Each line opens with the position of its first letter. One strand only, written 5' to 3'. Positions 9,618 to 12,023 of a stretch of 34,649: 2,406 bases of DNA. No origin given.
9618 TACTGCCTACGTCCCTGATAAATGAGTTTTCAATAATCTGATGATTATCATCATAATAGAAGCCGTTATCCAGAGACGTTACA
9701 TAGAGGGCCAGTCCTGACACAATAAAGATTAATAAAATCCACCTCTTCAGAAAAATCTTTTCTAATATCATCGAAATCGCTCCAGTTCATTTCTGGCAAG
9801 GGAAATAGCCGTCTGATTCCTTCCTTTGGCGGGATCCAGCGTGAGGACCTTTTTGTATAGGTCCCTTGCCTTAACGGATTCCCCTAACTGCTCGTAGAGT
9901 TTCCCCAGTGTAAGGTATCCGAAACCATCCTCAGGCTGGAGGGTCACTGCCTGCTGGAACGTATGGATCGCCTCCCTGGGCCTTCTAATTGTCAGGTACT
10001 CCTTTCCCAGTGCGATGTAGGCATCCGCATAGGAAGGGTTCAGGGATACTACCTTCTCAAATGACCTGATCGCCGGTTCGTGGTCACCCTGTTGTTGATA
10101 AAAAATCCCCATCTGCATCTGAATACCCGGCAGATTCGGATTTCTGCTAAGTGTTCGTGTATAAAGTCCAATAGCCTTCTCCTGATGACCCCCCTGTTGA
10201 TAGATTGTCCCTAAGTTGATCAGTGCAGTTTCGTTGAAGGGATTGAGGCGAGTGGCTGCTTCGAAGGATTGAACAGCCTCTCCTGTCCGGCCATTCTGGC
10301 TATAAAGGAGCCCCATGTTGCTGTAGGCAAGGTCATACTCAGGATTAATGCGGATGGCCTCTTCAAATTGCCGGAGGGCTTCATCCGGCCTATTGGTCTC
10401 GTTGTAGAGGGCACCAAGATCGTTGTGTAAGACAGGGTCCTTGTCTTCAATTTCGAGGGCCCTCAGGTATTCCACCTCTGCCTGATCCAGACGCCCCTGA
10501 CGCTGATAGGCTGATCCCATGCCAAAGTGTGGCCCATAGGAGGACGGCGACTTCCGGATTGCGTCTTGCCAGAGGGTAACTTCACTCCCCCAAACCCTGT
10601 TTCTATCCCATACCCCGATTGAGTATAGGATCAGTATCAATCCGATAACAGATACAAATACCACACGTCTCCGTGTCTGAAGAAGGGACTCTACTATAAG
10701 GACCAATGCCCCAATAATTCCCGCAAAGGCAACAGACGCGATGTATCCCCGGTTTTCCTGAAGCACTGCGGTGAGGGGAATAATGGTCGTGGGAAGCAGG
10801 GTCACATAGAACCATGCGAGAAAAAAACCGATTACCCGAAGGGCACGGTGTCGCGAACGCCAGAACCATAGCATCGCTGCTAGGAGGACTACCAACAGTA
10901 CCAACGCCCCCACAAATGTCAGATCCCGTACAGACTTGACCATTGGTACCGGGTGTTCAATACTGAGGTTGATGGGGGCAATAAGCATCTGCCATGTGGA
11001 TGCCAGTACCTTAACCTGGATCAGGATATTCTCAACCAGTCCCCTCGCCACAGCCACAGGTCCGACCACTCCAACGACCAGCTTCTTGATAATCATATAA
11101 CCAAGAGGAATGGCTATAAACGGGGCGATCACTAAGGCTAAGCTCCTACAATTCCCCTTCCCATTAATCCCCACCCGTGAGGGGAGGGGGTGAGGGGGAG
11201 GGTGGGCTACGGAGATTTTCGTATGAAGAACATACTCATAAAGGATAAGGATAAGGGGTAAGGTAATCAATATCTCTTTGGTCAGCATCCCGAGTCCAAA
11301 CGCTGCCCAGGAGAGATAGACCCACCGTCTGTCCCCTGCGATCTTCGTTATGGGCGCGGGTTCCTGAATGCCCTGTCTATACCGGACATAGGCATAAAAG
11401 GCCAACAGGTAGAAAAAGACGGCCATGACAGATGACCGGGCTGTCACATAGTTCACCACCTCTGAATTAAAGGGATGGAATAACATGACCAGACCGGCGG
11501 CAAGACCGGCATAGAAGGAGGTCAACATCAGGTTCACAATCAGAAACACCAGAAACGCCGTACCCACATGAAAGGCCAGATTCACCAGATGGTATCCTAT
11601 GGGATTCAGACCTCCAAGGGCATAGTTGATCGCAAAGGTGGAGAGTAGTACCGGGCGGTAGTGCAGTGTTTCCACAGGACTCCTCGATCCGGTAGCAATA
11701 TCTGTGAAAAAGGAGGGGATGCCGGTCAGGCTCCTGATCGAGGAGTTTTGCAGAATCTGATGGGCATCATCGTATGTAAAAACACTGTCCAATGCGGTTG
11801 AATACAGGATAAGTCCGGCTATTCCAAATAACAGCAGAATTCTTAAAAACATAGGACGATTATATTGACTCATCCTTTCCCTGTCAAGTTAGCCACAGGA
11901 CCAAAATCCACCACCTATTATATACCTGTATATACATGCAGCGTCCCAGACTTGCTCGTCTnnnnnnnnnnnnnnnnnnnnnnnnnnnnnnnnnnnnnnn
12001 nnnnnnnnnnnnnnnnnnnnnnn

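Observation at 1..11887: Seven head-to-tail TMTC/DUF1736-like GT-C + TPR genes in one translationally coupled array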

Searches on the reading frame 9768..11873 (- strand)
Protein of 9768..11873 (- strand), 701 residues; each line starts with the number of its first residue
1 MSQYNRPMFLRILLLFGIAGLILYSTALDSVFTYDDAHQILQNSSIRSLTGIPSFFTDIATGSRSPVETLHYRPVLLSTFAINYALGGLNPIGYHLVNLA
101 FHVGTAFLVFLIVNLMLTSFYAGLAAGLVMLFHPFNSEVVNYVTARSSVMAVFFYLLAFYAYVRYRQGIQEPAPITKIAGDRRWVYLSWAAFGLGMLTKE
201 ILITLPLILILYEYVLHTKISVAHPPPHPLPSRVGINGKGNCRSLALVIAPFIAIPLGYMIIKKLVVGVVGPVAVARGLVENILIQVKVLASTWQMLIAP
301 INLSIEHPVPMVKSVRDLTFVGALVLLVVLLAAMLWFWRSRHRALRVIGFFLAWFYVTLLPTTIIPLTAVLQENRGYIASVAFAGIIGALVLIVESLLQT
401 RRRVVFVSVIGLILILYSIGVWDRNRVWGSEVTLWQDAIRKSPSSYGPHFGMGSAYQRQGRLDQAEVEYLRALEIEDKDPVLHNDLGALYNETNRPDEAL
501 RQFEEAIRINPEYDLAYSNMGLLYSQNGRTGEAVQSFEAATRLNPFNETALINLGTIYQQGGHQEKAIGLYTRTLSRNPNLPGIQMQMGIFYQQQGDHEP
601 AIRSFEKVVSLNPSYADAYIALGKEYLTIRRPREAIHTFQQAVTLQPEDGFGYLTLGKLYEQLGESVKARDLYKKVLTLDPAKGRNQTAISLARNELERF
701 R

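Call 7: search_protein_families(library=pfam, proteins=[window:9768-11873:-], max_evalue=0.01)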
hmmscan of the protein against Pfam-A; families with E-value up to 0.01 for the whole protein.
window:9768-11873:- (701 aa): 23 families
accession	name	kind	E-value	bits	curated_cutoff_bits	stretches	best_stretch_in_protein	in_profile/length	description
PF00515.34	TPR_1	-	1.9e-46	154.5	27.8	7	482-513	3-34/34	Tetratricopeptide repeat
PF07719.23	TPR_2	-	9.4e-43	141.2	27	7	516-546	3-33/34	Tetratricopeptide repeat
PF13181.12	TPR_8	-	1.5e-38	128.1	25.7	4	516-546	3-33/34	Tetratricopeptide repeat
PF13431.12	TPR_17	-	9.1e-36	119.6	24.4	2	503-535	2-34/34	Tetratricopeptide repeat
PF13414.12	TPR_11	-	6.4e-35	119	26.8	4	490-528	4-42/42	TPR repeat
PF13424.12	TPR_12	-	3.8e-29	101.1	30.1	4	451-510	8-75/77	Tetratricopeptide repeat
PF13428.12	TPR_14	-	6.7e-27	91.7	23.5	2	482-520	3-41/44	Tetratricopeptide repeat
PF13432.12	TPR_16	-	1.9e-24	86.2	32.7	4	621-681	2-62/65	Tetratricopeptide repeat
PF13176.12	TPR_7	-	2.1e-24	83.9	27.9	1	550-580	1-33/36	Tetratricopeptide repeat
PF14559.12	TPR_19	-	3.5e-22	78.9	25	3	594-648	3-57/68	Tetratricopeptide repeat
PF13174.12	TPR_6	-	8.7e-17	61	26.3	0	586-613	4-31/33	Tetratricopeptide repeat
PF13374.12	TPR_10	-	8.4e-14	51.5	27.5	1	484-509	6-31/42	Tetratricopeptide repeat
PF13371.12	TPR_9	-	2.2e-13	50.4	35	2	555-619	2-66/73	Tetratricopeptide repeat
PF23914.1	TPR_CcmH_CycH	-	2.7e-10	40.8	42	2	520-614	56-153/158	Cytochrome c-type biogenesis protein H TPR domain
PF07721.20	TPR_4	-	3.7e-09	36.8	27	0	480-505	1-26/26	Tetratricopeptide repeat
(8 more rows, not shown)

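Call 8: search_protein_families(library=ncbifam, proteins=[window:9768-11873:-], max_evalue=0.01)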
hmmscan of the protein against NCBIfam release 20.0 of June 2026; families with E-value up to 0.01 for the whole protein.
window:9768-11873:- (701 aa): 34 families (the best 25 are shown)
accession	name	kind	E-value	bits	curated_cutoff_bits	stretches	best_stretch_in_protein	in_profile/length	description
TIGR02521.1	type_IV_pilW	equivalog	1.7e-36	126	154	3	436-576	55-197/234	type IV pilus biogenesis/stability protein PilW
TIGR02917.1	PEP_TPR_lipo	equivalog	3.4e-29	101.3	312.2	1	476-687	461-672/899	XrtA/PEP-CTERM system TPR-repeat protein PrsT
NF040959.1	MamA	equivalog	7.9e-29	100.6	200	2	516-680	39-203/204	magnetosome protein MamA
NF033762.1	social_mot_Tgl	equivalog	1.6e-22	80.1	225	1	449-621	34-209/252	social motility TPR repeat lipoprotein Tgl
TIGR02552.1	LcrH_SycD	equivalog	7.9e-20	71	104.8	3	594-685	30-121/136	SycD/LcrH family type III secretion system chaperone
NF008391.2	PRK11189.1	equivalog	9.7e-18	64.7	250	2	555-653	72-170/297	lipoprotein NlpI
NF002725.1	PRK02603.1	equivalog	1.5e-16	60.8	143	2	528-597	49-121/173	photosystem I assembly protein Ycf3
NF033758.1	gliding_GltE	equivalog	1.7e-15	57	225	2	517-678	89-250/411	adventurous gliding motility TPR repeat lipoprotein GltE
NF033920.0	C39_PA2778_fam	equivalog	5.6e-15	55.4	150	3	593-680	167-254/255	PA2778 family cysteine peptidase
NF047507.1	TPR_BatC_Lepto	exception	2.1e-13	50.2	175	1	526-581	70-129/214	TPR repeat-containing protein BatC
TIGR00540.1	TPR_hemY_coli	hypoth_equivalog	4.7e-12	45.4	142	2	594-675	304-384/385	heme biosynthesis-associated TPR protein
NF047371.1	FlcA_CTERM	equivalog_domain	7e-12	44.6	300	1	483-576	441-535/646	periplasmic flagellar collar protein FlcA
TIGR00990.1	3a0801s09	subfamily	4.8e-11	42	757.25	2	588-682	337-431/615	mitochondrial import receptor subunit TOM70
NF047558.1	TPR_END_plus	domain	4.9e-11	42.4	32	0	588-617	5-34/56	TPR end-of-group domain-containing protein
TIGR02795.1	tol_pal_ybgF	equivalog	1.2e-10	42.1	90.1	1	594-682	14-108/119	tol-pal system protein YbgF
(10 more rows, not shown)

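Call 58: find_related_loci(query=A1, collection=genome_contigs, flank=10000)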
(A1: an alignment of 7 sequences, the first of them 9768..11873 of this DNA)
Query A1 (701 aa) in genome_contigs; peptide patterns used: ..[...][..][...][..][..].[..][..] (x = any residue, [..] = any of these).
598 stretches matched a pattern (row limit reached: there are more); 586 encode a relative of the query (tblastn E <= 1e-3); the best 80 are kept; 79 distinct loci.
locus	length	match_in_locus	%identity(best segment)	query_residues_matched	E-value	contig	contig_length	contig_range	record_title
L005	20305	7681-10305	34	18-701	7e-112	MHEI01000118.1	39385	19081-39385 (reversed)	MAG: Nitrospirae bacterium RBG_16_43_11 RBG_16_scaffold_800, whole genome shotgun sequence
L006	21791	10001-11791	36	10-695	5e-100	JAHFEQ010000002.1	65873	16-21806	MAG: Nitrospirae bacterium isolate nzgw272 NODE_215_length_65874_cov_5.703101, whole genome shotgun sequence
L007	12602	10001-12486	35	22-701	1e-96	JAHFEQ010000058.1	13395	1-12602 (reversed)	MAG: Nitrospirae bacterium isolate nzgw272 NODE_6677_length_13396_cov_5.784030, whole genome shotgun sequence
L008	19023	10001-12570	29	20-697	1e-93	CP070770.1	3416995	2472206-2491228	MAG: Deltaproteobacteria bacterium isolate bin23 chromosome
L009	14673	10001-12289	29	5-699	1e-78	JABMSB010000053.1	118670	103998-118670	MAG: Candidatus Omnitrophota bacterium isolate bin.291 k141_3716147, whole genome shotgun sequence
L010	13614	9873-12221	28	23-699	2e-77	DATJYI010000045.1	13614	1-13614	MAG TPA_asm: Nitrospiria bacterium isolate SMAG_U15148 k141_844092, whole genome shotgun sequence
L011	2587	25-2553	29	79-701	6e-80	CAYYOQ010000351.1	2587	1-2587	MAG TPA_asm: uncultured Thermodesulfobacteriota bacterium isolate binchicken_co33_371 genome assembly, contig: NODE_7826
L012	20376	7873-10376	27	13-700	9e-76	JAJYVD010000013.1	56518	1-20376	MAG: Nitrospirae bacterium isolate FK1.bin72 NODE_480_length_56518_cov_15.098863, whole genome shotgun sequence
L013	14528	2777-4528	30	9-674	2e-75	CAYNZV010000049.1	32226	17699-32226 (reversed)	MAG TPA_asm: uncultured Gemmatimonadaceae bacterium isolate SRP092796_co6_206 genome assembly, contig: NODE_1008_length_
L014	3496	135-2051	28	15-697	2e-75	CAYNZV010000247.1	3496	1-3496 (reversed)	MAG TPA_asm: uncultured Gemmatimonadaceae bacterium isolate SRP092796_co6_206 genome assembly, contig: NODE_69762_length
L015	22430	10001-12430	28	24-699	3e-74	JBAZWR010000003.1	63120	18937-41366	MAG: Thermodesulfovibrionales bacterium isolate SO_2017_GW1_37 NODE_2558_length_63120_cov_1.233677_OW334_2017, whole gen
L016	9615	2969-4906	29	24-684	3e-74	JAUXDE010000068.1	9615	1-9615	MAG: Clostridia bacterium isolate CSMAG_2843 CSMAG_2843_k119_638698_length_9615_cov_7.0000, whole genome shotgun sequenc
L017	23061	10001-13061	27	13-699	6e-74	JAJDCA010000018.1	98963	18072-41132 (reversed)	MAG: Candidatus Omnitrophota bacterium isolate OFTM38 OFTM38_17, whole genome shotgun sequence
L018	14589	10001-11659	29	15-681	7e-74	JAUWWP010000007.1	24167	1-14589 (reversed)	MAG: Deltaproteobacteria bacterium isolate CSMAG_2661 CSMAG_2661_k127_4166961_length_24167_cov_21.4073, whole genome sho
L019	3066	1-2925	30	16-699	4e-75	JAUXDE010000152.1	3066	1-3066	MAG: Clostridia bacterium isolate CSMAG_2843 CSMAG_2843_k119_1154003_length_3066_cov_8.3118, whole genome shotgun sequen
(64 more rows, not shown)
